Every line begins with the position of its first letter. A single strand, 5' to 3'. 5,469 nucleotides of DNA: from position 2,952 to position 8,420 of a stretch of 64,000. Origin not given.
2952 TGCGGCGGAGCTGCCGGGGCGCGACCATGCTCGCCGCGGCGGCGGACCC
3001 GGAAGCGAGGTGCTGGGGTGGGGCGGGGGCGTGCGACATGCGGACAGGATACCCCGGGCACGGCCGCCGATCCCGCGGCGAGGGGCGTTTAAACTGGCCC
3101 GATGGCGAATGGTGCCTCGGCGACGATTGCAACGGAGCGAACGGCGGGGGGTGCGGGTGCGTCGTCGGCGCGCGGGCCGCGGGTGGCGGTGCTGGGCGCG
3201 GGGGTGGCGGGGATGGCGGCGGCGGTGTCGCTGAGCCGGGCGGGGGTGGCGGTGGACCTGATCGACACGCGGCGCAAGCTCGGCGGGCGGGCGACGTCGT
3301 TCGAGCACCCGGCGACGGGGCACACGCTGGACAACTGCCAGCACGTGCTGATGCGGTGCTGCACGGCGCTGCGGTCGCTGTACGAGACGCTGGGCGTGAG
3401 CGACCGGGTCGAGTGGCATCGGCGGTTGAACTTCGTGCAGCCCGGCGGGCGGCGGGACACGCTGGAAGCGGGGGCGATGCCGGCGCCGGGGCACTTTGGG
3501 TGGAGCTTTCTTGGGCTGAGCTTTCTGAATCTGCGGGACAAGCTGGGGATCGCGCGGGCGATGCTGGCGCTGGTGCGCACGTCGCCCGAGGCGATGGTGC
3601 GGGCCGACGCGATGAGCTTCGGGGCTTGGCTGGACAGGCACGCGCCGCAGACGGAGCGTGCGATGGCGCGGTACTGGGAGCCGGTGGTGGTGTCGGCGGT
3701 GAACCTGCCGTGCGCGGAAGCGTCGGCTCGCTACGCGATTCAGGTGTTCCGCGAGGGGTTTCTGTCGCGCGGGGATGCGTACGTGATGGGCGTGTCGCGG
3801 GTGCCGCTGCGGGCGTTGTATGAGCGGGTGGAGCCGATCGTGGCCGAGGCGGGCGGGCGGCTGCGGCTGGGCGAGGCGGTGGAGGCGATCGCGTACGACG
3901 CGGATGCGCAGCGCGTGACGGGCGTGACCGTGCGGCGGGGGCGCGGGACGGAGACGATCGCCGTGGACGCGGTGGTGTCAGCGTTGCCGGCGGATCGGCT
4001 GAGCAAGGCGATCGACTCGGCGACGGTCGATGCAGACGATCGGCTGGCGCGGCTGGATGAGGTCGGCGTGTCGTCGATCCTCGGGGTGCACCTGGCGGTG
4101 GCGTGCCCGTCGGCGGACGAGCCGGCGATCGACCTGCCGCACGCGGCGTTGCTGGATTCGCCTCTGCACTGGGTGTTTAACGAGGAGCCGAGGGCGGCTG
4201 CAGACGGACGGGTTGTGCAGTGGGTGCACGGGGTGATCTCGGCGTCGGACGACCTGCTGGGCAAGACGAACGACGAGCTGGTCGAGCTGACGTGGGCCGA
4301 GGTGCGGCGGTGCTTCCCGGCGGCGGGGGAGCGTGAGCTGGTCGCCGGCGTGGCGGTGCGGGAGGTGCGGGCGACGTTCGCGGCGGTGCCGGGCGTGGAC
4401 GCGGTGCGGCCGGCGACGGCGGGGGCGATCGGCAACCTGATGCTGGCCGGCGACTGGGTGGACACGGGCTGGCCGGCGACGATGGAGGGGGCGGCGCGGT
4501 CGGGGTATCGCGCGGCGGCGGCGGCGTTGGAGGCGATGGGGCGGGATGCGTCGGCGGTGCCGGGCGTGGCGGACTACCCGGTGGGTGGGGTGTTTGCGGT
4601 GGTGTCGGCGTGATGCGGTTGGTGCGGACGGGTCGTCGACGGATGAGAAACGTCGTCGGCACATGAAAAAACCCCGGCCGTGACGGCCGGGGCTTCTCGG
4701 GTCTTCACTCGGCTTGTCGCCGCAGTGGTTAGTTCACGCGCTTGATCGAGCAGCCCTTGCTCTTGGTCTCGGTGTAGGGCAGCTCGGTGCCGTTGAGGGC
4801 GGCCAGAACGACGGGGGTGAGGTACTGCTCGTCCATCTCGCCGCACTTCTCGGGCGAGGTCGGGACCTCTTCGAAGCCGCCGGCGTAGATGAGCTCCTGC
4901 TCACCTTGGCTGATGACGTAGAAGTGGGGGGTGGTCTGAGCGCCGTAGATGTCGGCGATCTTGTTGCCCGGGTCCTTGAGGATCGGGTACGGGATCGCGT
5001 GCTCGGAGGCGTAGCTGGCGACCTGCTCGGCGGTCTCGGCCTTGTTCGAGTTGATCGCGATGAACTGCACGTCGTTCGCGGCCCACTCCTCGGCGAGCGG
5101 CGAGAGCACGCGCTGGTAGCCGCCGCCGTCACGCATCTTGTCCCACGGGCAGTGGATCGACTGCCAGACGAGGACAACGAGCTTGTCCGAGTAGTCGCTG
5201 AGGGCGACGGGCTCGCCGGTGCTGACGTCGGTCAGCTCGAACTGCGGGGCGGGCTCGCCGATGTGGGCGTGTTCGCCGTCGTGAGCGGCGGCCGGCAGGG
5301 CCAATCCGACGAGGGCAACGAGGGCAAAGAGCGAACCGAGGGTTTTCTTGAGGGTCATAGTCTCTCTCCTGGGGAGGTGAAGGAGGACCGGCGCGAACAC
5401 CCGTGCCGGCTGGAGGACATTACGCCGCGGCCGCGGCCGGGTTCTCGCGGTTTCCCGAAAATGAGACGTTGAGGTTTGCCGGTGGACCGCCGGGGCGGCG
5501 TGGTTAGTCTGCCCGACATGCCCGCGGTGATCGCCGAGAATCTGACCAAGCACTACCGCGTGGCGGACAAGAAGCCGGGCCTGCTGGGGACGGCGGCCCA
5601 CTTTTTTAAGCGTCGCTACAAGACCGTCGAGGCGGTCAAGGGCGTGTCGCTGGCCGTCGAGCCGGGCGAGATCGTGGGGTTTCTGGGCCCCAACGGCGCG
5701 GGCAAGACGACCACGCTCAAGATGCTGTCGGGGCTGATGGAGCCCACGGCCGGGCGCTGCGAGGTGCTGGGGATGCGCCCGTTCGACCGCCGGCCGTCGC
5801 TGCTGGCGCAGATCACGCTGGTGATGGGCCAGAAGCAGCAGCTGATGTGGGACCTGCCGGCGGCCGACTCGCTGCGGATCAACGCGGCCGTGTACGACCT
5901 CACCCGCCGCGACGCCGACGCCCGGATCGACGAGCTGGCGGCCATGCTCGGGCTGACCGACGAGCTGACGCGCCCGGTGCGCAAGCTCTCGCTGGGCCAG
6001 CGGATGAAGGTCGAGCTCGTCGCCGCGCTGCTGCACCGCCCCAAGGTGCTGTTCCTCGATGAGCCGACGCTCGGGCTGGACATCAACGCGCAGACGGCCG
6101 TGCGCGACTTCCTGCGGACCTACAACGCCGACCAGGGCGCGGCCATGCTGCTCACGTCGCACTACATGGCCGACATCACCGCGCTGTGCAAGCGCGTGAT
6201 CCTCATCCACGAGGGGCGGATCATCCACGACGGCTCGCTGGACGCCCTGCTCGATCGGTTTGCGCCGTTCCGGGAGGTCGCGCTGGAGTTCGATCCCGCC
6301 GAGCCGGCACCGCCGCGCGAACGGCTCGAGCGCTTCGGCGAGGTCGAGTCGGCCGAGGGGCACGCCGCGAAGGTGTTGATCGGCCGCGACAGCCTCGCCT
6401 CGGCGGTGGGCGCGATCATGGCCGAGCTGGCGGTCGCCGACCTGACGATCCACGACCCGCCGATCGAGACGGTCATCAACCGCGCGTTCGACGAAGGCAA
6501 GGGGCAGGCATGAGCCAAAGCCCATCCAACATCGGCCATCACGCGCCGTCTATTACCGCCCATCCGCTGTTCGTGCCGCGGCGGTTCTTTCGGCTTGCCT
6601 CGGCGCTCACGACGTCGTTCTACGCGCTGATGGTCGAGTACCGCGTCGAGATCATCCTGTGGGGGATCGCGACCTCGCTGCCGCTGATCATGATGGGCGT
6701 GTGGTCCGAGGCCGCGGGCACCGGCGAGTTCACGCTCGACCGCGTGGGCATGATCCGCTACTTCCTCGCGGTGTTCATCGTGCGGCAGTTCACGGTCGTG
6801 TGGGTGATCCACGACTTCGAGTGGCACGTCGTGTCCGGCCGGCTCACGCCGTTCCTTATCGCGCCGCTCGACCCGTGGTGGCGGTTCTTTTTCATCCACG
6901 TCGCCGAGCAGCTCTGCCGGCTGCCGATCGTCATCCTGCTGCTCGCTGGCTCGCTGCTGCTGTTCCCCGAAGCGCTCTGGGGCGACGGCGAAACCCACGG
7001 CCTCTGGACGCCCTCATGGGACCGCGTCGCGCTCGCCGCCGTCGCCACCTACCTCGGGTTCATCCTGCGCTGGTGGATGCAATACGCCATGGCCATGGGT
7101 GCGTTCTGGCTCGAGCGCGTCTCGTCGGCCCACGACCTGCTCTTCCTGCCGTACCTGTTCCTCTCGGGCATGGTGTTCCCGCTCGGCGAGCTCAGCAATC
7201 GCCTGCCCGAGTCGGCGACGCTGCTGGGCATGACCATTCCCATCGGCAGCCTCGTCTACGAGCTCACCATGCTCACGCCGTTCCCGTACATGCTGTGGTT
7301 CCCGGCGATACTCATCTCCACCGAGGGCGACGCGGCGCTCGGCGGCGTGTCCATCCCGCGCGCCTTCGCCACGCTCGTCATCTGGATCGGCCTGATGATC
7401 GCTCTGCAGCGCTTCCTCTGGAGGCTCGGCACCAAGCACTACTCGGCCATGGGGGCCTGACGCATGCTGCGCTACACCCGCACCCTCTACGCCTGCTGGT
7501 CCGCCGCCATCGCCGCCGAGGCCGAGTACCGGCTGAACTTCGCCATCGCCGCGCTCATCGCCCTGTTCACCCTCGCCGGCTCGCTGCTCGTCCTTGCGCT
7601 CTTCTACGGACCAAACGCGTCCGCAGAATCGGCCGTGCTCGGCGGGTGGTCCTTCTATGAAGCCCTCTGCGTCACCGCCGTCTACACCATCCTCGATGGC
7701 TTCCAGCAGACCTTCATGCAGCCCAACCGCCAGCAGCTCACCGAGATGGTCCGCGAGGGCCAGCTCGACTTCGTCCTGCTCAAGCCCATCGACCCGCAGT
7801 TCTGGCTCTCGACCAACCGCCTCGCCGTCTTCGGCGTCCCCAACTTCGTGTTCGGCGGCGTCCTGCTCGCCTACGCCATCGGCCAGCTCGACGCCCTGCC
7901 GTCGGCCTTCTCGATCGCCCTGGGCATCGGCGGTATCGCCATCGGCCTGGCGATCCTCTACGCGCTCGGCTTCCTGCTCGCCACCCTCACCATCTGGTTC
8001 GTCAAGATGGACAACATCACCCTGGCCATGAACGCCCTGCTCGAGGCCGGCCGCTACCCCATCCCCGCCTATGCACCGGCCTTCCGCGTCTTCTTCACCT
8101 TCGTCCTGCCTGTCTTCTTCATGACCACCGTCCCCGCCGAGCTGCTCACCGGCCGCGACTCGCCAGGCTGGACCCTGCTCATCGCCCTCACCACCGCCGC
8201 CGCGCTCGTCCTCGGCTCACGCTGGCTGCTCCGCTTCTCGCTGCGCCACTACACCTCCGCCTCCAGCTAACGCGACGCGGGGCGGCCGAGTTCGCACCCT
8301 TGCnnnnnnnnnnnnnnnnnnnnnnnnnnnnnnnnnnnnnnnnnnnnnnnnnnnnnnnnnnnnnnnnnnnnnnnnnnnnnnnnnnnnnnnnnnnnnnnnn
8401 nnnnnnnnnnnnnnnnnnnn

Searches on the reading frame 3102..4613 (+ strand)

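Call 39: search_protein_families(library=pfam, proteins=[window:3102-4613:+], max_evalue=0.00001)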
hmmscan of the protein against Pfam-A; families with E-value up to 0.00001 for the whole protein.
window:3102-4613:+ (503 aa): 4 families
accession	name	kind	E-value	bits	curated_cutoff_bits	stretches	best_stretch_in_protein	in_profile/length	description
PF01593.30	Amino_oxidase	-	1.5e-38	133.7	19.8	1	35-475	1-442/443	Flavin containing amine oxidoreductase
PF13450.12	NAD_binding_8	-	1.1e-11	45.2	21.9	1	30-85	1-54/68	NAD(P)-binding Rossmann-like domain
PF12831.13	FAD_oxidored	-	1.5e-08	34.8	27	1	28-67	2-41/416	FAD dependent oxidoreductase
PF01266.30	DAO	-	2.1e-06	28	27.9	0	27-421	1-312/353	FAD dependent oxidoreductase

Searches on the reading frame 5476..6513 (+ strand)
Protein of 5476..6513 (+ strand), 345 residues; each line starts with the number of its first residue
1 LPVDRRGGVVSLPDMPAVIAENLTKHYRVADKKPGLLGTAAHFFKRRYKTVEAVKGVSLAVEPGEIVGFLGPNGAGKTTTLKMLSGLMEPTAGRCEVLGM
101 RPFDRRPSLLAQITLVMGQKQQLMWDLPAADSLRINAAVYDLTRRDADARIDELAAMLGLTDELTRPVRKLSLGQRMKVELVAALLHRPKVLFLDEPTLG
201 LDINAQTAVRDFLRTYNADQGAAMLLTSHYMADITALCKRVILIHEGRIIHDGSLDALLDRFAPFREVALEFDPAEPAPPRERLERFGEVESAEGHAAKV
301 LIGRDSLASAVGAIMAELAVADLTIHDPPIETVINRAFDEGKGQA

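Call 39: search_protein_families(library=pfam, proteins=[window:5476-6513:+], max_evalue=0.00001)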
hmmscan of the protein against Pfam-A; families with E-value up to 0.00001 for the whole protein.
window:5476-6513:+ (345 aa): 2 families
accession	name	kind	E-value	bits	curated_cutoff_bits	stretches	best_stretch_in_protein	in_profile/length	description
PF00005.33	ABC_tran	-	3.1e-28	99.5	25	1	55-198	2-136/137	ABC transporter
PF13304.12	AAA_21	-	2.8e-11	44.5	27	1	158-229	225-298/304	AAA domain, putative AbiEii toxin, Type IV TA system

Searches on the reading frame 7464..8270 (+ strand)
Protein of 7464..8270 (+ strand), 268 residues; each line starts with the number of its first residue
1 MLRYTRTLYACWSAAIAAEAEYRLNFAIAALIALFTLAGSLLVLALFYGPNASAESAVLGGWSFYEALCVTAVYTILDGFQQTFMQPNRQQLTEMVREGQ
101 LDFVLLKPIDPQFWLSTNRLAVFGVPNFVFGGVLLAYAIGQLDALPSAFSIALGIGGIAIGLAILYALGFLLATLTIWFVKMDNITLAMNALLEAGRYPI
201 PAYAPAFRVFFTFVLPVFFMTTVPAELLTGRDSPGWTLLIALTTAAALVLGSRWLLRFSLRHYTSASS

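Call 39: search_protein_families(library=pfam, proteins=[window:7464-8270:+], max_evalue=0.00001)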
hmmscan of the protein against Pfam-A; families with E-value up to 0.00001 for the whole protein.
window:7464-8270:+ (268 aa): 1 family
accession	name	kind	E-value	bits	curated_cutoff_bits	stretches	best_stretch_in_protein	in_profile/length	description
PF06182.17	ABC2_membrane_6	-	1e-54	186.2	22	1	36-267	3-229/229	ABC-2 family transporter protein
